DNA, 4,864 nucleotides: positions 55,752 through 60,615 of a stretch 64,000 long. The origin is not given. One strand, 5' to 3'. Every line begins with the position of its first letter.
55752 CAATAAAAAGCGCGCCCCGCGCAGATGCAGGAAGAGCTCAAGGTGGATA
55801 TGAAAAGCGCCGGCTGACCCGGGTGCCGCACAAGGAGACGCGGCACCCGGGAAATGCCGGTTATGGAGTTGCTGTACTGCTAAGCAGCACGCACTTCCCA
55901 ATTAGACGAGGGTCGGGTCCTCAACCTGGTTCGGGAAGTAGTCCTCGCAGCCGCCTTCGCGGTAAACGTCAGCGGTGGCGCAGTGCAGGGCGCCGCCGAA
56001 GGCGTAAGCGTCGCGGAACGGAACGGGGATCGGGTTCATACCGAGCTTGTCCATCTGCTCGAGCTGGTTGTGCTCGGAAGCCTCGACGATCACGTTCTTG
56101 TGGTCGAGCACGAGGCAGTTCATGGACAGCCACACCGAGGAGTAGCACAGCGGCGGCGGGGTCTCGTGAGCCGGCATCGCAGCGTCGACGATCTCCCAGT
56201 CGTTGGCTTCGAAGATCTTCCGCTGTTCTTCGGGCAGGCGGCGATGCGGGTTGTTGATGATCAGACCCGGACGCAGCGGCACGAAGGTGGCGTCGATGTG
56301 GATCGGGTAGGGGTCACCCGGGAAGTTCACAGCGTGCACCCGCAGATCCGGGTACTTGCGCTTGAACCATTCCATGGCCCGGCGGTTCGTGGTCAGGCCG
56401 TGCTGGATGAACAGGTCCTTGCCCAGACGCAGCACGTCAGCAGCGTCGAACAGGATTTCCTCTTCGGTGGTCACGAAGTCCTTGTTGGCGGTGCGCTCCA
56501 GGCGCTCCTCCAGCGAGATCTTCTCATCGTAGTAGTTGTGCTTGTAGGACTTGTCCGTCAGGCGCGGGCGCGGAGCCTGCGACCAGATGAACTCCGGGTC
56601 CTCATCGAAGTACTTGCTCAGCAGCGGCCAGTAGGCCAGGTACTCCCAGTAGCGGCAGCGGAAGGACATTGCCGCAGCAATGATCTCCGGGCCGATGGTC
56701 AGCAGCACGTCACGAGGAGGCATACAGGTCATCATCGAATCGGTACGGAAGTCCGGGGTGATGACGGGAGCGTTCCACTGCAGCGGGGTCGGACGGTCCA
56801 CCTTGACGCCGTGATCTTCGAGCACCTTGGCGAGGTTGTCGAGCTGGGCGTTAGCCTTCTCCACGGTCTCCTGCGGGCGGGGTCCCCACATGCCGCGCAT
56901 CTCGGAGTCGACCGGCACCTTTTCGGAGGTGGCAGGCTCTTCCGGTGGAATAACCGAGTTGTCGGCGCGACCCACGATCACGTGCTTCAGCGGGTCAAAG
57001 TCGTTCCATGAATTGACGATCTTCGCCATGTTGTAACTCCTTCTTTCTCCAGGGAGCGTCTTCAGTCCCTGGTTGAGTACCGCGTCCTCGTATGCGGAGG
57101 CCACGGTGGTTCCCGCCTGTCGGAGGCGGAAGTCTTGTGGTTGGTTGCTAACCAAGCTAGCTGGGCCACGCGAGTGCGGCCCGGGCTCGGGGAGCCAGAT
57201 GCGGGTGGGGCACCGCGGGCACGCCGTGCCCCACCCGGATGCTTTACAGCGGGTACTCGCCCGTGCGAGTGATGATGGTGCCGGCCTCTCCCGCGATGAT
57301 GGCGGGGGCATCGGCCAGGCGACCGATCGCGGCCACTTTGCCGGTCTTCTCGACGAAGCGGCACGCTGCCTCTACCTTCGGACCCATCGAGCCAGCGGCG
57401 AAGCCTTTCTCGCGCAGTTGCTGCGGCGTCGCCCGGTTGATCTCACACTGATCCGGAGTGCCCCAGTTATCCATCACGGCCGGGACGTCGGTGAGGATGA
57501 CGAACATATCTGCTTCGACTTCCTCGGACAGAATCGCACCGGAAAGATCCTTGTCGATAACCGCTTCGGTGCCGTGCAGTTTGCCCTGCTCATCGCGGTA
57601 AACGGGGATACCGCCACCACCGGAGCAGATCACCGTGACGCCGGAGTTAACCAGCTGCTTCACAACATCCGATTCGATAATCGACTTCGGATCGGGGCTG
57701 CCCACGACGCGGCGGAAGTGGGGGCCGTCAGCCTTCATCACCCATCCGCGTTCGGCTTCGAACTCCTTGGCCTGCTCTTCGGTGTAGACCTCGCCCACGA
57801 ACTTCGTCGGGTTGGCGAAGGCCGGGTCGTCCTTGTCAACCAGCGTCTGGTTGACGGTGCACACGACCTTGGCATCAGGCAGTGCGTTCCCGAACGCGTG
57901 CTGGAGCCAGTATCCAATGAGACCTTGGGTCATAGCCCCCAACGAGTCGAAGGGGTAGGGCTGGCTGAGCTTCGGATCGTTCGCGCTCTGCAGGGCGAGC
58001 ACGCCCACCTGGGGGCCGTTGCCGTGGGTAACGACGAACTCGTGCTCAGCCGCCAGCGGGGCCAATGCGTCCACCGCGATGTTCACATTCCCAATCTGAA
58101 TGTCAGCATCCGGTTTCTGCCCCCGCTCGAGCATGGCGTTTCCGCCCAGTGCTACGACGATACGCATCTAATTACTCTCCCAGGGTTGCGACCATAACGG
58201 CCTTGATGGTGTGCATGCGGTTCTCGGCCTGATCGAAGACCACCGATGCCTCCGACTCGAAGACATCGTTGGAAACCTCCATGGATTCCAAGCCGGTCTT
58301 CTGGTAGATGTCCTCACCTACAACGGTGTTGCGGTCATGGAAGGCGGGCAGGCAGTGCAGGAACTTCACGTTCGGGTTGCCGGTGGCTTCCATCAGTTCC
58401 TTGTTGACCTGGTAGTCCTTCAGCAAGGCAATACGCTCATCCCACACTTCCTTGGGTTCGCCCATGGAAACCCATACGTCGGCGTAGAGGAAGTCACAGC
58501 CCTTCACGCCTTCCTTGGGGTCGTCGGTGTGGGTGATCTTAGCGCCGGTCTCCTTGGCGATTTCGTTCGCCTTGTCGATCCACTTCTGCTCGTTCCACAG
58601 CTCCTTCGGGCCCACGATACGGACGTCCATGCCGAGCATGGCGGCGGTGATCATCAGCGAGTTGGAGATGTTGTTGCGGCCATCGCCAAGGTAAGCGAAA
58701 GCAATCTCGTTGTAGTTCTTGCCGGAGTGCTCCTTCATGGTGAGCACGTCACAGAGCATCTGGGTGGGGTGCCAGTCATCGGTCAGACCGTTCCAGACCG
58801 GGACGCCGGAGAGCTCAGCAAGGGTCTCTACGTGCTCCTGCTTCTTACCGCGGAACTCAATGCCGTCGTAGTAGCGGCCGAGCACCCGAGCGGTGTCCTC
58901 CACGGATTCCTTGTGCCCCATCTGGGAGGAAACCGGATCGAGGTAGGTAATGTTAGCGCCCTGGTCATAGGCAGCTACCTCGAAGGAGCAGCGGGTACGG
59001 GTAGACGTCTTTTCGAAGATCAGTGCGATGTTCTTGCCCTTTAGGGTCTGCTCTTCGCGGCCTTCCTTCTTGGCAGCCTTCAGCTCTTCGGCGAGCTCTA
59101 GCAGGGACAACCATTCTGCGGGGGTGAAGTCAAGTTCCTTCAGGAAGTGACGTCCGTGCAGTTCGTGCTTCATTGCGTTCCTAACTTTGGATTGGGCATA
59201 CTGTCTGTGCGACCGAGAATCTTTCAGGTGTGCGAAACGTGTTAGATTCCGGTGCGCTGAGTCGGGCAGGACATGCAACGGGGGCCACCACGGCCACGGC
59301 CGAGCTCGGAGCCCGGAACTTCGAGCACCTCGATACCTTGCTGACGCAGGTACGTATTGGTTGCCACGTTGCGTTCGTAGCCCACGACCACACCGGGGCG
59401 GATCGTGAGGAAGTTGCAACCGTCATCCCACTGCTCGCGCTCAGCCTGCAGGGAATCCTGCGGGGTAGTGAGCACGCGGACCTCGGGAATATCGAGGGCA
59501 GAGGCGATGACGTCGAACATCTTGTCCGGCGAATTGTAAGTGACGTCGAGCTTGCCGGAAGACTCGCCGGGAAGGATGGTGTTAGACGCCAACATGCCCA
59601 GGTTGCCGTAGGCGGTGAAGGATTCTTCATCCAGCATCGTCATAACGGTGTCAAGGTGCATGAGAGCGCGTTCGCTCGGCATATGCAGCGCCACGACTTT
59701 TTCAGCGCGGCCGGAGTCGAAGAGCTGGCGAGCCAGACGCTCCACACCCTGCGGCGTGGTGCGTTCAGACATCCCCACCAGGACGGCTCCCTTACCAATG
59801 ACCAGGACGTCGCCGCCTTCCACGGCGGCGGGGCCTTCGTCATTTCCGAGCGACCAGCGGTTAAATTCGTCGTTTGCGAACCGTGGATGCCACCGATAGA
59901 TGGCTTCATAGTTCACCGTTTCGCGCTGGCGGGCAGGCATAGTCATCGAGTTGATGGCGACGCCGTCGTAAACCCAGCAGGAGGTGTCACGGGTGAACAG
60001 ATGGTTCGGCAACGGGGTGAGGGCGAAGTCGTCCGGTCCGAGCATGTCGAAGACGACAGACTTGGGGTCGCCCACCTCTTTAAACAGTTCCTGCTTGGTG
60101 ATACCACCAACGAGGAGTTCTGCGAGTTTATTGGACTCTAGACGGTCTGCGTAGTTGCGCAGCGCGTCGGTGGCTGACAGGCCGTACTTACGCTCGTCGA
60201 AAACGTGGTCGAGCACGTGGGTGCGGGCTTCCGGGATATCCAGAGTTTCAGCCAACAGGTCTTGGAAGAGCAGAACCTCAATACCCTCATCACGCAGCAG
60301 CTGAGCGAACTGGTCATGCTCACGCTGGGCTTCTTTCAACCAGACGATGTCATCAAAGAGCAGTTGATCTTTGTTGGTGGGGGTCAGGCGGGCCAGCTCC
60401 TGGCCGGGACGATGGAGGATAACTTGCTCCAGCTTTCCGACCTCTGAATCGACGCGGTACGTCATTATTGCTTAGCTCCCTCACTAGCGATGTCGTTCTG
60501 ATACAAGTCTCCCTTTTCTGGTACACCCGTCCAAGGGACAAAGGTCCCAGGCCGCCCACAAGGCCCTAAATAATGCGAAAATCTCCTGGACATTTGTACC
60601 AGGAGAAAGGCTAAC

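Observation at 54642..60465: arcABC operon without arcD, followed by an AGAT-family amidinotransferase and DMT/MHS transporters: candidate guanidino-group shuttle coupled to the ADI pathway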

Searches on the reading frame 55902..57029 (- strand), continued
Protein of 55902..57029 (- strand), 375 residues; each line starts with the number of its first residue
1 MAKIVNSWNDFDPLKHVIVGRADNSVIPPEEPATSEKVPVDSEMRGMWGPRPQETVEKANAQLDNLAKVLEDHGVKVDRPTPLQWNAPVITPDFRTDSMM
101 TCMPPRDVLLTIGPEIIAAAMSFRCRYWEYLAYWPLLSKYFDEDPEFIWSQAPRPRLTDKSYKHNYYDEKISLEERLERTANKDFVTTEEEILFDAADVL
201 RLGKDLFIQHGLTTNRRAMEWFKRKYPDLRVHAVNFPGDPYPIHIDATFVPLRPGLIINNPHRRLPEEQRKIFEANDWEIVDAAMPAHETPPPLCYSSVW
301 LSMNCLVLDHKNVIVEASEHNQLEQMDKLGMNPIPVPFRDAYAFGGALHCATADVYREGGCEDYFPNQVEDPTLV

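Call 74: find_encoding_contigs(protein=P0486, flank=10000, max_places=2)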
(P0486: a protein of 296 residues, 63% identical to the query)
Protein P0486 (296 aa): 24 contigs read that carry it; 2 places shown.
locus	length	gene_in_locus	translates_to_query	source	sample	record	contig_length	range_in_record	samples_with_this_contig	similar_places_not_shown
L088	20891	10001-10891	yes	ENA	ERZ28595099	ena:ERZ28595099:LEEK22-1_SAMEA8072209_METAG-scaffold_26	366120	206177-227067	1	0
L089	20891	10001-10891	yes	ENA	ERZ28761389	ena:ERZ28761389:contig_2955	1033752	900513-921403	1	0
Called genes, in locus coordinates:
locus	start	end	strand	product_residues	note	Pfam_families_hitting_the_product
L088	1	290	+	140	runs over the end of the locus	PF02082:Rrf2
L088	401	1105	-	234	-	PF13346:ABC2_membrane_5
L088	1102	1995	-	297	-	PF00005:ABC_tran, PF13304:AAA_21 (faint)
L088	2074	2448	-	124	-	PF00392:GntR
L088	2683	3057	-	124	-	-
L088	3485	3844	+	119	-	PF00462:Glutaredoxin, PF03960:ArsC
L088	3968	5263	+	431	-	PF02683:DsbD_TM, PF13386:DsbD_2, PF00578:AhpC-TSA, PF08534:Redoxin, PF00085:Thioredoxin (faint), PF13098:Thioredoxin_2, PF13905:Thioredoxin_8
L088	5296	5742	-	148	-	PF02580:Tyr_Deacylase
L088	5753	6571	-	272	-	PF13938:DUF4213, PF04016:DUF364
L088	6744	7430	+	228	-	PF01613:Flavin_Reduct, PF23458:DUF7130 (weak), PF00301:Rubredoxin (faint), PF21349:RUBY_RBDX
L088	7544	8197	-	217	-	PF00440:TetR_N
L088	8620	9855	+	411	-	PF00892:EamA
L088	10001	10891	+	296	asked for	PF02633:Creatininase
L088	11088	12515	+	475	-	PF00083:Sugar_tr, PF07690:MFS_1, PF00083:Sugar_tr, PF07690:MFS_1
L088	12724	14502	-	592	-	PF00501:AMP-binding, PF13193:AMP-binding_C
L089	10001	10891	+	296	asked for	PF02633:Creatininase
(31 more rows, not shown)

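Call 75: find_encoding_contigs(protein=P0465, flank=10000, max_places=2)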
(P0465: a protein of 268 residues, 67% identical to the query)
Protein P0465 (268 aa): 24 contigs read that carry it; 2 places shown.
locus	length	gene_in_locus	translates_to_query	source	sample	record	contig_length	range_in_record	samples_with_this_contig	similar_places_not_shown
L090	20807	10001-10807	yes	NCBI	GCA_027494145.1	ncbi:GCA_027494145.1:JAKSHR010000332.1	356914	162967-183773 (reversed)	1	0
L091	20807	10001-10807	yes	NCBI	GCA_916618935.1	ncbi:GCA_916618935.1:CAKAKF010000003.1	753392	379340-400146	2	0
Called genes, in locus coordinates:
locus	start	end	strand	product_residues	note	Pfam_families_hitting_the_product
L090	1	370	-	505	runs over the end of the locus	-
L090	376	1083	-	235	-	PF13191:AAA_16 (weak), PF00005:ABC_tran, PF13304:AAA_21 (weak)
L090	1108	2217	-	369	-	PF01381:HTH_3, PF13560:HTH_31 (weak)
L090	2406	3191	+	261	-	-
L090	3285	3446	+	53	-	-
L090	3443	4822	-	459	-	PF08448:PAS_4 (faint), PF00990:GGDEF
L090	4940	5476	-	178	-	PF04892:VanZ-LLP1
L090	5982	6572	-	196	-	PF00440:TetR_N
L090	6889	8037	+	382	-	-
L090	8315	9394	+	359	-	PF00892:EamA, PF16913:PUNUT (weak), PF00892:EamA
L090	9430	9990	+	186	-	-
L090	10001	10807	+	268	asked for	PF02633:Creatininase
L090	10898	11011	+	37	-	-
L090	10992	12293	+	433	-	PF00083:Sugar_tr, PF07690:MFS_1, PF00083:Sugar_tr, PF07690:MFS_1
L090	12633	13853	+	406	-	PF06541:ABC_trans_CmpB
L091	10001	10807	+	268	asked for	PF02633:Creatininase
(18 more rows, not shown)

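Call 77: find_encoding_contigs(protein=P0476, flank=8000, max_places=2)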
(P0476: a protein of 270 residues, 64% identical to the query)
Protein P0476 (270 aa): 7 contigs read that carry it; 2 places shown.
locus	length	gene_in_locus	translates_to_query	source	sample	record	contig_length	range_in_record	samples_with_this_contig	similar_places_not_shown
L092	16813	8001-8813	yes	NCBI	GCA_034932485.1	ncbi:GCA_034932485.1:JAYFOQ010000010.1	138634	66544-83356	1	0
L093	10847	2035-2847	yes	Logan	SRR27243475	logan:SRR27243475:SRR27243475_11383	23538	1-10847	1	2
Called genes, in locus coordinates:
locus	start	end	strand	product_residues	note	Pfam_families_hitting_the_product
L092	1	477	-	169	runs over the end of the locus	PF04892:VanZ-LLP1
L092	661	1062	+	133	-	PF02537:CRCB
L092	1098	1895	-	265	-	-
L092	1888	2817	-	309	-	PF00005:ABC_tran, PF13304:AAA_21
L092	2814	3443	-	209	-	PF00440:TetR_N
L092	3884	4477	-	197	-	PF00440:TetR_N (weak)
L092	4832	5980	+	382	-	-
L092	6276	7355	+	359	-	PF00892:EamA, PF16913:PUNUT (weak), PF00892:EamA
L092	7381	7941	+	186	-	-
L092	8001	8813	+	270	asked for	PF02633:Creatininase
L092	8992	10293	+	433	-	PF00083:Sugar_tr, PF07690:MFS_1, PF00083:Sugar_tr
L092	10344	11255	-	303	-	PF01545:Cation_efflux, PF16916:ZT_dimer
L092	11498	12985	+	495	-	PF04055:Radical_SAM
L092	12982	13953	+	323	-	PF13566:DUF4130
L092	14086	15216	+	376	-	PF04015:DUF362, PF25160:LdpA_Fe-S-bd (faint), PF12838:Fer4_7, PF14697:Fer4_21 (faint)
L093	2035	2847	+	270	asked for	PF02633:Creatininase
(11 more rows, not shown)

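Call 78: find_encoding_contigs(protein=P0437, flank=8000, max_places=2)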
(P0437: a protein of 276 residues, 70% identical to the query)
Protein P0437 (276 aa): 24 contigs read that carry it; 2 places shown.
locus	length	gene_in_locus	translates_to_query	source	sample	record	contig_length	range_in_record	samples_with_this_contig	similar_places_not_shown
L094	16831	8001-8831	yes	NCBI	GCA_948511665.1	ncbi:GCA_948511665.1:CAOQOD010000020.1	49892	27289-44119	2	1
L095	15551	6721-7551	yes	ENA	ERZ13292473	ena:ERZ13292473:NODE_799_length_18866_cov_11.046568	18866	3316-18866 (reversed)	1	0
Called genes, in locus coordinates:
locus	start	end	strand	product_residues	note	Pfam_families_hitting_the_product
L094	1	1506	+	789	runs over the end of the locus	PF05496:RuvB_N (faint), PF13177:DNA_pol3_delta2, PF13604:AAA_30 (weak), PF00004:AAA, PF13401:AAA_22 (weak), PF21960:RCF1-5-like_lid (weak), PF22608:DNAX_ATPase_lid, PF12169:DNA_pol3_gamma3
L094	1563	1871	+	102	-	PF02575:YbaB_DNA_bd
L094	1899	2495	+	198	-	PF21176:RecR_HhH, PF02132:RecR_ZnF, PF01751:Toprim (weak), PF13662:Toprim_4, PF21175:RecR_C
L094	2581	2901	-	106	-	PF13597:NRDD (weak)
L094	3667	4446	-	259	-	-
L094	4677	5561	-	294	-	PF02810:SEC-C, PF00557:Peptidase_M24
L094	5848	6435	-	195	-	PF00440:TetR_N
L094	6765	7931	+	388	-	PF00892:EamA, PF16913:PUNUT (weak), PF00892:EamA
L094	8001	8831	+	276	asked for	PF02633:Creatininase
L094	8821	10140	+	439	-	PF00083:Sugar_tr, PF07690:MFS_1, PF12832:MFS_1_like (weak), PF00083:Sugar_tr, PF07690:MFS_1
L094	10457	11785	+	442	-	PF07690:MFS_1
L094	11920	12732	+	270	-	-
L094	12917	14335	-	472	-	-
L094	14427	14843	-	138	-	-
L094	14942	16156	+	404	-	PF06541:ABC_trans_CmpB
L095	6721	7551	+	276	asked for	PF02633:Creatininase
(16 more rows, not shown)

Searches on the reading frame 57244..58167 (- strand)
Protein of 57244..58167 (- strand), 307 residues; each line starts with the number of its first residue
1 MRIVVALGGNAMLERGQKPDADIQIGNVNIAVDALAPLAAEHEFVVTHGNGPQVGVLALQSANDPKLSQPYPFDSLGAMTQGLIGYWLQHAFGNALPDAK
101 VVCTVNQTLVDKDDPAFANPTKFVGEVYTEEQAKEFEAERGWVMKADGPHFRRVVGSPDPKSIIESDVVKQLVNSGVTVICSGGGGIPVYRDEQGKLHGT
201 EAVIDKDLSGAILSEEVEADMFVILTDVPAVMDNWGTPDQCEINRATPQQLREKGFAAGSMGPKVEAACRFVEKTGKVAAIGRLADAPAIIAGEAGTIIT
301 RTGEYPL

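Call 4: search_protein_families(library=ncbifam, proteins=[window:57244-58167:-])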
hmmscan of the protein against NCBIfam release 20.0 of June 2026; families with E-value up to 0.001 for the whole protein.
window:57244-58167:- (307 aa): 5 families
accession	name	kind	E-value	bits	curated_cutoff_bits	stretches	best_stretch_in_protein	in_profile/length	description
NF009008.0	PRK12354.1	subfamily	8.4e-130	432.4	361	1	1-301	1-300/308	carbamate kinase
TIGR00746.1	arcC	equivalog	1.5e-110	369.1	358.25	1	1-300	1-308/309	carbamate kinase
NF006926.0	PRK09411.1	equivalog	2.6e-98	328.9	416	1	2-300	3-296/297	carbamate kinase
NF009007.0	PRK12352.1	subfamily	2.8e-74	249.9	266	1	2-302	4-316/316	carbamate kinase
TIGR00761.1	argB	equivalog_domain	2.6e-07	30.4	151.3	1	166-280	125-230/231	acetylglutamate kinase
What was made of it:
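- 57244..58167 (-): arcC, carbamate kinase (307 aa). TIGR00746 369 bits (cut-off 358); NF009008 432 bits (call 4).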

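Call 5: search_protein_families(library=pfam, proteins=[window:57244-58167:-])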
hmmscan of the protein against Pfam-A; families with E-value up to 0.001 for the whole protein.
window:57244-58167:- (307 aa): 1 family
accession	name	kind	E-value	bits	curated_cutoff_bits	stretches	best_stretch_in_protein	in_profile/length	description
PF00696.33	AA_kinase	-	7.4e-26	91.8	24.9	1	1-276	1-227/234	Amino acid kinase family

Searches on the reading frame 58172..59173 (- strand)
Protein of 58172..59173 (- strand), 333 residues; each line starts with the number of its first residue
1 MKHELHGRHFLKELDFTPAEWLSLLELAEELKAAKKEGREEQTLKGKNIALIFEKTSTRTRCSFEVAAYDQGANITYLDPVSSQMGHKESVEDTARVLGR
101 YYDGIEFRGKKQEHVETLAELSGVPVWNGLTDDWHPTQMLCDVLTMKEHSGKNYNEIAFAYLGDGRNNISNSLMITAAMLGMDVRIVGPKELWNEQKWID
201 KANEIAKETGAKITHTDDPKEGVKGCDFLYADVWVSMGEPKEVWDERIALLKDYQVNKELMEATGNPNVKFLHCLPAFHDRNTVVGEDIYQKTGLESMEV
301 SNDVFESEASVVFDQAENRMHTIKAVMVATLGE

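Call 4: search_protein_families(library=ncbifam, proteins=[window:58172-59173:-])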
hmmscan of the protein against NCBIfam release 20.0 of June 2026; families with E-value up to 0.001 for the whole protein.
window:58172-59173:- (333 aa): 17 families
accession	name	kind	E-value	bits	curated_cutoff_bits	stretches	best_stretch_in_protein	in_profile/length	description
NF003286.0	PRK04284.1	subfamily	5.6e-160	531.9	515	1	3-333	2-332/332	ornithine carbamoyltransferase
NF009213.0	PRK12562.1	subfamily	3.9e-151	503.1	559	1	4-333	3-334/334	ornithine carbamoyltransferase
NF002470.0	PRK01713.1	equivalog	2.1e-143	477.8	545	1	1-331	1-333/334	ornithine carbamoyltransferase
TIGR00658.1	orni_carb_tr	equivalog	2.1e-129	431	280.85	1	8-331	1-303/304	ornithine carbamoyltransferase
NF001986.0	PRK00779.1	subfamily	7e-100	334.1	306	1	5-331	3-304/307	ornithine carbamoyltransferase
TIGR04384.1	putr_carbamoyl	exception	5e-84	282.2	500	1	9-329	1-305/330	putrescine carbamoyltransferase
NF011380.0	PRK14805.1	equivalog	6.1e-76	255.4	421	1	8-332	2-301/302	ornithine carbamoyltransferase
NF003384.0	PRK04523.1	equivalog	3.6e-42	144.6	288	1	8-329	4-331/336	N-acetylornithine carbamoyltransferase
NF011379.0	PRK14804.1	equivalog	8.4e-41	140.1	373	1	8-330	7-308/311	ornithine carbamoyltransferase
TIGR00670.1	asp_carb_tr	equivalog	2.3e-36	125.4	236.95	1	8-279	1-268/304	aspartate carbamoyltransferase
NF002032.1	PRK00856.1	equivalog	3.3e-35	121.7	263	1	8-328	1-294/297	aspartate carbamoyltransferase catalytic subunit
NF006046.0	PRK08192.1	equivalog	4.1e-23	82.2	512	1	6-331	5-317/339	aspartate carbamoyltransferase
NF008853.0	PRK11891.1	equivalog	2.2e-21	76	560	1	37-277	118-358/430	aspartate carbamoyltransferase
NF005538.0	PRK07200.1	equivalog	1.2e-20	73.9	453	1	3-236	17-274/396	knotted carbamoyltransferase YgeW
TIGR03316.1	ygeW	equivalog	4.3e-19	68.7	500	1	4-236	15-271/391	knotted carbamoyltransferase YgeW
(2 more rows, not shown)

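Call 5: search_protein_families(library=pfam, proteins=[window:58172-59173:-])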
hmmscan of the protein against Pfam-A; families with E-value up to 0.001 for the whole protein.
window:58172-59173:- (333 aa): 2 families
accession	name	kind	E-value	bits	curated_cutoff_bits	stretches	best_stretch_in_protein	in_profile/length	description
PF00185.30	OTCace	-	7.3e-58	195.5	29.4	1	156-329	2-156/157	Aspartate/ornithine carbamoyltransferase, Asp/Orn binding domain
PF02729.26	OTCace_N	-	7.8e-49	166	29.9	1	8-148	1-148/148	Aspartate/ornithine carbamoyltransferase, carbamoyl-P binding domain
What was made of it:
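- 58172..59173 (-): arcB, ornithine carbamoyltransferase (333 aa). NF003286 532 bits (cut-off 515); OTCace_N and OTCace domains (calls 4, 5).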

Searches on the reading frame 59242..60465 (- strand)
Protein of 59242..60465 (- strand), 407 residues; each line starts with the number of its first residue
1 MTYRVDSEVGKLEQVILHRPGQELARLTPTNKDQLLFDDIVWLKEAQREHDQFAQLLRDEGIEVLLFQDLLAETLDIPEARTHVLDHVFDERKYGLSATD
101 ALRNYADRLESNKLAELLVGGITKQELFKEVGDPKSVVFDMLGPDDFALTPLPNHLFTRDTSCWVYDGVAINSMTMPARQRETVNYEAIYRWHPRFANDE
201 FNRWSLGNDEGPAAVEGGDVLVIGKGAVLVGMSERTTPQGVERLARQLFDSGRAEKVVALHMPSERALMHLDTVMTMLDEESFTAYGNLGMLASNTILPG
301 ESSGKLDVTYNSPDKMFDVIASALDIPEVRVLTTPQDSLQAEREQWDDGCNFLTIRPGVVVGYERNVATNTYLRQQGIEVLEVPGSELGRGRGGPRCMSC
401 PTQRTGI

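Call 4: search_protein_families(library=ncbifam, proteins=[window:59242-60465:-])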
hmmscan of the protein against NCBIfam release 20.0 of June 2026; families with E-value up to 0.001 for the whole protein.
window:59242-60465:- (407 aa): 5 families
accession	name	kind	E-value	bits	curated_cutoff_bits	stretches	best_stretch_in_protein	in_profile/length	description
NF002381.0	PRK01388.1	subfamily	8.8e-162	538.6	414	1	3-406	6-404/405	arginine deiminase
TIGR01078.1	arcA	equivalog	1.3e-149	498.4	489.1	1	5-407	3-408/408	arginine deiminase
NF045660.1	DiMthArgaseDdahStm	equivalog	1.9e-08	34.4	340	1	210-287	105-176/249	dimethylargininase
NF045658.1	DiMArgaseDdah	equivalog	2.9e-06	27.2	450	1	195-288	98-180/254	dimethylargininase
NF045659.1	DiMArgaseDdahMtb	equivalog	4.9e-05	22.6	300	0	151-286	81-200/283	dimethylargininase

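Call 5: search_protein_families(library=pfam, proteins=[window:59242-60465:-])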
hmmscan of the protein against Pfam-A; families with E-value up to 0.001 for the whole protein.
window:59242-60465:- (407 aa): 2 families
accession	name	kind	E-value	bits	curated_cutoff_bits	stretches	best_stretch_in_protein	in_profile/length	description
PF02274.22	ADI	-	4.4e-125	418.1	22.8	1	33-404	1-377/377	Arginine deiminase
PF19420.4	DDAH_eukar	-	9e-11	42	23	1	152-280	57-187/291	N,N dimethylarginine dimethylhydrolase, eukaryotic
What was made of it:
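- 59242..60465 (-): arcA, arginine deiminase (407 aa). TIGR01078 equivalog 498 bits (cut-off 489); PF02274 (calls 4, 5).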
